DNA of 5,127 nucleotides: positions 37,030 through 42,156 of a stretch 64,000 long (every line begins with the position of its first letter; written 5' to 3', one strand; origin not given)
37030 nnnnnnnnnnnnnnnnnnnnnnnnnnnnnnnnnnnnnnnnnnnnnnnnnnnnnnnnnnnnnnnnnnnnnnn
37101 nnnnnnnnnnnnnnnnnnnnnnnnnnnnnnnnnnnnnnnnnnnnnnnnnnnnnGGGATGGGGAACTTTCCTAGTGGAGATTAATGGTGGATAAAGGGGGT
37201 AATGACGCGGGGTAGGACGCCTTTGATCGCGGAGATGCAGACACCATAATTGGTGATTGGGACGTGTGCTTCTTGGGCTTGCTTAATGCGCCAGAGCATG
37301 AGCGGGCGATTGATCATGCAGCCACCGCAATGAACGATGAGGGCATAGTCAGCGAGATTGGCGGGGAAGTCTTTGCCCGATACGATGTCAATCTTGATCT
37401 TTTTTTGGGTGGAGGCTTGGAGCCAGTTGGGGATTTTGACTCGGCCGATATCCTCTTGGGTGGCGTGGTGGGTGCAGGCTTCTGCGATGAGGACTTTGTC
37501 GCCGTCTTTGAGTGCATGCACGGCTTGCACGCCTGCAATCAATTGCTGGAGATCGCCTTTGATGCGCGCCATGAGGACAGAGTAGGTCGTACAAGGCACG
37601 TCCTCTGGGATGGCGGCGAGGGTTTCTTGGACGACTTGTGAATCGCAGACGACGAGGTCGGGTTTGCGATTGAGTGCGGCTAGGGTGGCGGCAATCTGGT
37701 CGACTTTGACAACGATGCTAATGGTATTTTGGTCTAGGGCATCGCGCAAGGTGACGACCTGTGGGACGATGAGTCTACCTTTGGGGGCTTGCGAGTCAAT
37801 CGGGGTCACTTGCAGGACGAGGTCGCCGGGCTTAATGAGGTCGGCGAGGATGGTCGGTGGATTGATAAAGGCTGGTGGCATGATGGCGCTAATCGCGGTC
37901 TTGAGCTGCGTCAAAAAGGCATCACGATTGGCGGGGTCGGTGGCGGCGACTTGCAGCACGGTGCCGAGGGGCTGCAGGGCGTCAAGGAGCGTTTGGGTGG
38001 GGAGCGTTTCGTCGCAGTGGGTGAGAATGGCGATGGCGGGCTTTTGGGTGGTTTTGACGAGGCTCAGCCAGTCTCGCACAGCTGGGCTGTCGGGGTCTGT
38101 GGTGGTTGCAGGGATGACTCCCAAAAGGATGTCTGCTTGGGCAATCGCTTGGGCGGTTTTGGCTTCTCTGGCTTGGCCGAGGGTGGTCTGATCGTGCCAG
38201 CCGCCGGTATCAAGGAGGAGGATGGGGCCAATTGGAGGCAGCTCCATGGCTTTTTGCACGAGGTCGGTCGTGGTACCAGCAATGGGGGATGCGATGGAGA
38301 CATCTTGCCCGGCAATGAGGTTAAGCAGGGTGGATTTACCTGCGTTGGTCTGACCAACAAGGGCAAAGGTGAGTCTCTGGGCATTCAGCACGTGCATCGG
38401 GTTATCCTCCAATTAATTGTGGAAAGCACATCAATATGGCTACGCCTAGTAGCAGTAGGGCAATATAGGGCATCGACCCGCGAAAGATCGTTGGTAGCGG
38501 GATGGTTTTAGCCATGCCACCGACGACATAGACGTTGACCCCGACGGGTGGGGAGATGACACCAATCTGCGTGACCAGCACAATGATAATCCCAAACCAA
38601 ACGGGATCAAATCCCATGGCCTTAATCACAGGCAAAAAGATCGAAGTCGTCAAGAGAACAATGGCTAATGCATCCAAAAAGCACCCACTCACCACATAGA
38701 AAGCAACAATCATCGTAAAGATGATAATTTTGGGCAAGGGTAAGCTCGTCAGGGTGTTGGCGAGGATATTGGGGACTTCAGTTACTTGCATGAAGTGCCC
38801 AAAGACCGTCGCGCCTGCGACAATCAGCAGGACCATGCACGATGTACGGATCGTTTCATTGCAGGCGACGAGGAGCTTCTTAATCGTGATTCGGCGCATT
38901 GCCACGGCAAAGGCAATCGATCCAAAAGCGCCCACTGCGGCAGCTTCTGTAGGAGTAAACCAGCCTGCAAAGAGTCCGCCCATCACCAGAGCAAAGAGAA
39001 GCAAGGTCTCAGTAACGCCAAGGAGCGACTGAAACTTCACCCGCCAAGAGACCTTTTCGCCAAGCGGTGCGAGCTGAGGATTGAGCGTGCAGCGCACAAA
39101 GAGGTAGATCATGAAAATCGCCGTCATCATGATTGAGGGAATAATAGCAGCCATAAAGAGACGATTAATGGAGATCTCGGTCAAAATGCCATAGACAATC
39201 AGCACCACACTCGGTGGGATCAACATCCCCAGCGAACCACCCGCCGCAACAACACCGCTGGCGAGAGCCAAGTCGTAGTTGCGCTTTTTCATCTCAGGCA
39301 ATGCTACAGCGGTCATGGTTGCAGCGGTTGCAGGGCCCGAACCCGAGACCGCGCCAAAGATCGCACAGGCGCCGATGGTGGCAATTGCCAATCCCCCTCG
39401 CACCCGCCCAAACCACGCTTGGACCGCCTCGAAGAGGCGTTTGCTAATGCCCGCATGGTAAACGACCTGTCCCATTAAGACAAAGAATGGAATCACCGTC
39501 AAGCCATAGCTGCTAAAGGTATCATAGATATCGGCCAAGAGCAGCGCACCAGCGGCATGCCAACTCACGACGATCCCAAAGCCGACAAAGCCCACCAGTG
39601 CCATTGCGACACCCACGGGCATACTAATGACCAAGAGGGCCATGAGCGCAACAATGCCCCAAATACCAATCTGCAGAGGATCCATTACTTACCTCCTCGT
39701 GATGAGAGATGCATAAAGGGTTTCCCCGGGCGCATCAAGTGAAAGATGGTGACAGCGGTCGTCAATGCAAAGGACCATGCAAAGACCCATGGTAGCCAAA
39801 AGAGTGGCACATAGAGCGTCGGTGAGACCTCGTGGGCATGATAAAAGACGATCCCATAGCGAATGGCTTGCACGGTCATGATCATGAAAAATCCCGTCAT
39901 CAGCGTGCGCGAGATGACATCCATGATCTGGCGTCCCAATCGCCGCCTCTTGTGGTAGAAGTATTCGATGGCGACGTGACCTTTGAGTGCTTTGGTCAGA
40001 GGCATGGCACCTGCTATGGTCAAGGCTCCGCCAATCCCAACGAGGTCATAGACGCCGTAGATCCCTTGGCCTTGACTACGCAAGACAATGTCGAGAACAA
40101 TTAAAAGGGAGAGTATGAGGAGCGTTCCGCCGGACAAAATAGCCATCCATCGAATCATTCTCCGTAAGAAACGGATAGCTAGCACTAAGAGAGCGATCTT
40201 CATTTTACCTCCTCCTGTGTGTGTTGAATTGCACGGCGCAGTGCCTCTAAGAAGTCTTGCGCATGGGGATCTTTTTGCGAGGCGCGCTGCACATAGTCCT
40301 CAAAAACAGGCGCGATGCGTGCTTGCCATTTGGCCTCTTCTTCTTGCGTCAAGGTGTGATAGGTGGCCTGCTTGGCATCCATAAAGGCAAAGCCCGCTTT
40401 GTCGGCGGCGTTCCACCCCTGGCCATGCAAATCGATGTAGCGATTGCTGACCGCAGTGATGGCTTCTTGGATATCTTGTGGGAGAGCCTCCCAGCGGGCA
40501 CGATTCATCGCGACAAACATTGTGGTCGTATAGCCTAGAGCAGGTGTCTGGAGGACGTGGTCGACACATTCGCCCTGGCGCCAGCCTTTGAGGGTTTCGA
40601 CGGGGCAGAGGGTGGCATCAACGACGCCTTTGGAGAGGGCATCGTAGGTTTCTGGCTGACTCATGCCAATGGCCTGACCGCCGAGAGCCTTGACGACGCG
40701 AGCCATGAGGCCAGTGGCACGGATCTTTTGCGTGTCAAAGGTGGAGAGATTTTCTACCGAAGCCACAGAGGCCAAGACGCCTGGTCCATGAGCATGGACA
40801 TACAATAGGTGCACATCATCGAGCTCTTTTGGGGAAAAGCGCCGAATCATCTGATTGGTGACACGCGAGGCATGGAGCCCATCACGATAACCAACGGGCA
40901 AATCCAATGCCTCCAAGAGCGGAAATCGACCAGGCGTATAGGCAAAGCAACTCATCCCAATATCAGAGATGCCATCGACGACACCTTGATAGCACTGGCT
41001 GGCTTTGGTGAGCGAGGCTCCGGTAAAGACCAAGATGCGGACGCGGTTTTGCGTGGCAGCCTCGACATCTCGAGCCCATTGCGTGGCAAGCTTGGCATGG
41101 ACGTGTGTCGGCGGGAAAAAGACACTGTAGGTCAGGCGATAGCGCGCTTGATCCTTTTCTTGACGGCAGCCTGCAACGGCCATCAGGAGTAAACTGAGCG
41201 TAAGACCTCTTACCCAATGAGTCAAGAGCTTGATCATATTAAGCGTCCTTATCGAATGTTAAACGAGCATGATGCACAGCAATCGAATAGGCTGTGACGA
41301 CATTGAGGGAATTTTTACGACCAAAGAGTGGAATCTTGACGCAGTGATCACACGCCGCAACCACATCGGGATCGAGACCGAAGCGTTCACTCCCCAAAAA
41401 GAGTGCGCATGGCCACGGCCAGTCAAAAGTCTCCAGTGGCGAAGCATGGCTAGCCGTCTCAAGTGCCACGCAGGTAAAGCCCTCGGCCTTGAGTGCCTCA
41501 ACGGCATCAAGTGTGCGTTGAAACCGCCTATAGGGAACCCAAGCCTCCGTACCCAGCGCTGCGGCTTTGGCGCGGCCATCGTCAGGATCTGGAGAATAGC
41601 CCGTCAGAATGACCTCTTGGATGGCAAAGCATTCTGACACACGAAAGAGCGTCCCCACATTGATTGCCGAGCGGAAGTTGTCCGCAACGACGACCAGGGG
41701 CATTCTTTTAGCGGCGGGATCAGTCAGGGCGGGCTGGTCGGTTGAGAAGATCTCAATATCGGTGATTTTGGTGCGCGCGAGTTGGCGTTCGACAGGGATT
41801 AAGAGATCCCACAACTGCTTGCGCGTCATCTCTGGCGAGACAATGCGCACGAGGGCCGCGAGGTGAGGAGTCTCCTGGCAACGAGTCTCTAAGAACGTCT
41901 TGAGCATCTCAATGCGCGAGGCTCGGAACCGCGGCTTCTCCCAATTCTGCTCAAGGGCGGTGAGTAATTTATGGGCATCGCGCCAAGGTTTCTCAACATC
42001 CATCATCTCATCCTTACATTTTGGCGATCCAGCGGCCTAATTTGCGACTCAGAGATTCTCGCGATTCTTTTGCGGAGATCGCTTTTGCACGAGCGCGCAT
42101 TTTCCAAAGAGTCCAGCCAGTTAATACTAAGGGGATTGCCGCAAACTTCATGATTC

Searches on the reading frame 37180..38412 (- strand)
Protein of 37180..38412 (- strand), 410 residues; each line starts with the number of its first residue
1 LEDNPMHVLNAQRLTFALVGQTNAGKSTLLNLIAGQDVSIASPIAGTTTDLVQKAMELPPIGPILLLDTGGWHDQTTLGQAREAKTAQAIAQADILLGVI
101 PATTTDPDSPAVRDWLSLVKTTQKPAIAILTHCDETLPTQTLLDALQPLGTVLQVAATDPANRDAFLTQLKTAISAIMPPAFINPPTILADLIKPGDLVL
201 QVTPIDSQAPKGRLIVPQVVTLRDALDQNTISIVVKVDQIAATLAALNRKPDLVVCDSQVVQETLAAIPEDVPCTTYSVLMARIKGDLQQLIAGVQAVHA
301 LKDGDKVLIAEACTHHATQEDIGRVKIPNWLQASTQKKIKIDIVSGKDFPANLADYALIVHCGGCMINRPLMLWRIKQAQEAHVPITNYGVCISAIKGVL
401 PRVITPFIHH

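Call 3: search_protein_families(library=pfam, proteins=[window:37180-38412:-], max_evalue=1)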
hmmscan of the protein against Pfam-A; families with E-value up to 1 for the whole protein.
window:37180-38412:- (410 aa): 10 families
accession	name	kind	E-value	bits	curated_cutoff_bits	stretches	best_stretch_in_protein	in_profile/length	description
PF18133.7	HydF_tetramer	-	2.7e-47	159.9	22.6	1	290-406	2-118/118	Hydrogen maturase F tetramerization domain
PF18128.7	HydF_dimer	-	4.5e-38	129.8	23.4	1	188-286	1-99/99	Hydrogen maturase F dimerization domain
PF01926.29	MMR_HSR1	-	6.6e-17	62.1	21.9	1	16-131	2-112/113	50S ribosome-binding GTPase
PF00350.29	Dynamin_N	-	1.9e-06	28.4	27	1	17-48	2-33/168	Dynamin family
PF02421.24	FeoB_N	-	7e-05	22.8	27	1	15-104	2-90/156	Ferrous iron transport protein B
PF03193.22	RsgA_GTPase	-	0.0002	21.7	30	1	15-38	108-131/174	RsgA GTPase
PF00005.33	ABC_tran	-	0.0027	18.7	25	1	15-40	13-38/137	ABC transporter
PF13555.12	AAA_29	-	0.015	15.4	27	1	13-30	23-39/61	P-loop containing region of AAA domain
PF00009.33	GTP_EFTU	-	0.1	12.6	26.5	0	14-35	4-25/188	Elongation factor Tu GTP binding domain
PF00025.27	Arf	-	0.13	12.2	22.3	1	12-53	13-54/174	ADP-ribosylation factor family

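Call 12: find_related_loci(query=window:37180-38409:-, collection=genome_contigs, flank=10000)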
Query window:37180-38409:- (409 aa) in genome_contigs; peptide patterns used: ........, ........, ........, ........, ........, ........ (x = any residue, [..] = any of these).
599 stretches matched a pattern (row limit reached: there are more); 494 encode a relative of the query (tblastn E <= 1e-3); the best 80 are kept; 80 distinct loci.
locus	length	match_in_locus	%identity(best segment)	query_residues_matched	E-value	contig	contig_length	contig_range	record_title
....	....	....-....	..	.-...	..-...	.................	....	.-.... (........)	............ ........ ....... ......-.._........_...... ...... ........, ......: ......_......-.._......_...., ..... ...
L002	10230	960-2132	56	7-406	4e-145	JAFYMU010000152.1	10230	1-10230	MAG: Kiritimatiellae bacterium isolate RGIG7233 Water_buffalos_Cecum-2__c808478, whole genome shotgun sequence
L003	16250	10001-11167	57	9-406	7e-145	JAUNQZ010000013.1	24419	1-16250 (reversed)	MAG: bacterium isolate S3M_St_10 NODE_305_length_24419_cov_8.130397, whole genome shotgun sequence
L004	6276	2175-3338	57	9-406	1e-143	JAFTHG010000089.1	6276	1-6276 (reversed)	MAG: Kiritimatiellae bacterium isolate RGIG3817 Roe_deer_Cecum-1__c205404, whole genome shotgun sequence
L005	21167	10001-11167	58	9-406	9e-143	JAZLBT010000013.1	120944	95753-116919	MAG: Candidatus Spyradenecus sp. isolate T1900045060_TC20190053.MAGScoT_cleanbin_000006 SGB_4565_k141_2552365, whole gen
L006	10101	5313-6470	57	12-406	5e-142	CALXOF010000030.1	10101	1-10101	MAG: uncultured Kiritimatiellaeota bacterium isolate BRZ_KQ__bin80 genome assembly, contig: BRZ_KQ__NODE_12601_length_10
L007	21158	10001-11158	56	12-406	3e-140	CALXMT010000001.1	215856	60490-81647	MAG: uncultured Kiritimatiellaeota bacterium isolate BRZ_EK__bin27 genome assembly, contig: BRZ_EK__NODE_20_length_21585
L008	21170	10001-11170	57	9-406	6e-139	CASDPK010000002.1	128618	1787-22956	uncultured Lentisphaeraceae bacterium isolate O25_L1_391391_idba_bin.166 genome assembly, contig: O25_L1_391391_idba_bin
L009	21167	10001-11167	57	9-406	3e-138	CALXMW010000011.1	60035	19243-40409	MAG: uncultured Kiritimatiellaeota bacterium isolate BRZ_QD__bin101 genome assembly, contig: BRZ_QD__NODE_658_length_600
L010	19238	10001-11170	56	9-406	4e-137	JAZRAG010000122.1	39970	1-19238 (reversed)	MAG: Candidatus Spyradenecus sp. isolate T1900045144_TC20190138.MAGScoT_cleanbin_000013 SGB_4932_k141_2262496, whole gen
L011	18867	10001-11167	53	9-406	1e-136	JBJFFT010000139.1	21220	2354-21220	MAG: Candidatus Spyradenecus sp. isolate EHIM02_bin.006 NODE_449_length_21220_cov_6.437704, whole genome shotgun sequenc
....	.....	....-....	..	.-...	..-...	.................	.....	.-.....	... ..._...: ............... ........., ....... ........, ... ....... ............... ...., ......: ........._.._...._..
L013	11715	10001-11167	53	9-406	5e-136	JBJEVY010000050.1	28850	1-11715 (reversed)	MAG: Candidatus Spyradenecus sp. isolate MAHA01_bin.015 NODE_218_length_28850_cov_7.645668, whole genome shotgun sequenc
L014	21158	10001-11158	57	12-406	5e-136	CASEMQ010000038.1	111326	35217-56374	uncultured Lentisphaeraceae bacterium isolate SI.A14.metabat-bins.110 genome assembly, contig: SI.A14.metabat-bins.110.f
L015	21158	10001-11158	55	12-406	3e-136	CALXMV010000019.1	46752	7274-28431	MAG: uncultured Kiritimatiellaeota bacterium isolate BRZ_SL__bin71 genome assembly, contig: BRZ_SL__NODE_967_length_4675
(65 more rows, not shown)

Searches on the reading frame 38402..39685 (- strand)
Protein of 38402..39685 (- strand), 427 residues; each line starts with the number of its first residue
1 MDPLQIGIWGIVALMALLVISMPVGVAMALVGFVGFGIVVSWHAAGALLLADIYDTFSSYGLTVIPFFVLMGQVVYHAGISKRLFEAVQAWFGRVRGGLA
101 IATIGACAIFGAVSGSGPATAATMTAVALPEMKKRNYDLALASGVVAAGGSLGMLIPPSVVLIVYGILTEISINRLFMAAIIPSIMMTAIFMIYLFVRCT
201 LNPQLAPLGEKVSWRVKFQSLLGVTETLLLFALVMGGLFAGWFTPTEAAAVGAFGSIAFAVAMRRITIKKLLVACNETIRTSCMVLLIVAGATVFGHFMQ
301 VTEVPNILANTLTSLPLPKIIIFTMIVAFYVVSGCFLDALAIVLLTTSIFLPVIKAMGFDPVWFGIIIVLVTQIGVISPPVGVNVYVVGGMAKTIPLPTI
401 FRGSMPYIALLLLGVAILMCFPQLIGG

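Call 24: find_encoding_contigs(protein=window:38402-39685:-, flank=3000, max_places=3)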
Protein window:38402-39685:- (427 aa): no gene with exactly this product is on record in the collection.

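Call 41: search_protein_families(library=pfam, proteins=[window:38402-39685:-], max_evalue=0.00001)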
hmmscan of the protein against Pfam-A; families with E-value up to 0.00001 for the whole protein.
window:38402-39685:- (427 aa): 1 family
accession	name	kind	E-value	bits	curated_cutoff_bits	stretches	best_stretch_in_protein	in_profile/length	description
PF06808.19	DctM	-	6.9e-95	318.7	23.8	1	11-424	1-413/413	Tripartite ATP-independent periplasmic transporter, DctM component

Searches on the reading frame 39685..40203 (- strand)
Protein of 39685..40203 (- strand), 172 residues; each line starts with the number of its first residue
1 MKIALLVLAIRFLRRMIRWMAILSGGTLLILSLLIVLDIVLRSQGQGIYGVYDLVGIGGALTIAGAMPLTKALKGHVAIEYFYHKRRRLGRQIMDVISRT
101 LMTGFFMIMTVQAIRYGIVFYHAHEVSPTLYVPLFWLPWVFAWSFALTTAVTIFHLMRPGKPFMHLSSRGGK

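Call 41: search_protein_families(library=pfam, proteins=[window:39685-40203:-], max_evalue=0.00001)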
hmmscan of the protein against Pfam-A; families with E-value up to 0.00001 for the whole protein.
window:39685-40203:- (172 aa): 1 family
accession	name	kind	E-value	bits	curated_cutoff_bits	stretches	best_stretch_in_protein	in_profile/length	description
PF04290.18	DctQ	-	1.8e-09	38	28.3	1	32-157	2-127/132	Tripartite ATP-independent periplasmic transporters, DctQ component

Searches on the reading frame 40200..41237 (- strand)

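Call 41: search_protein_families(library=pfam, proteins=[window:40200-41237:-], max_evalue=0.00001)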
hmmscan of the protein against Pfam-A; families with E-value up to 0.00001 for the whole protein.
window:40200-41237:- (345 aa): 1 family
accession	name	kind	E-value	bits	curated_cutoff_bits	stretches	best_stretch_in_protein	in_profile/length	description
PF03480.18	DctP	-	9.5e-33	114.2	23.4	1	42-315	6-282/286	Bacterial extracellular solute-binding protein, family 7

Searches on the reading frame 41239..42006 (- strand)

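Call 41: search_protein_families(library=pfam, proteins=[window:41239-42006:-], max_evalue=0.00001)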
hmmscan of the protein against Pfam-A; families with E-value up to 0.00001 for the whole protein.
window:41239-42006:- (255 aa): 1 family
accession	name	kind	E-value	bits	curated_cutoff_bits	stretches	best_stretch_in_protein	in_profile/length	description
PF00588.24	SpoU_methylase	-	3.3e-32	112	29.7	1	104-244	2-141/142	SpoU rRNA Methylase family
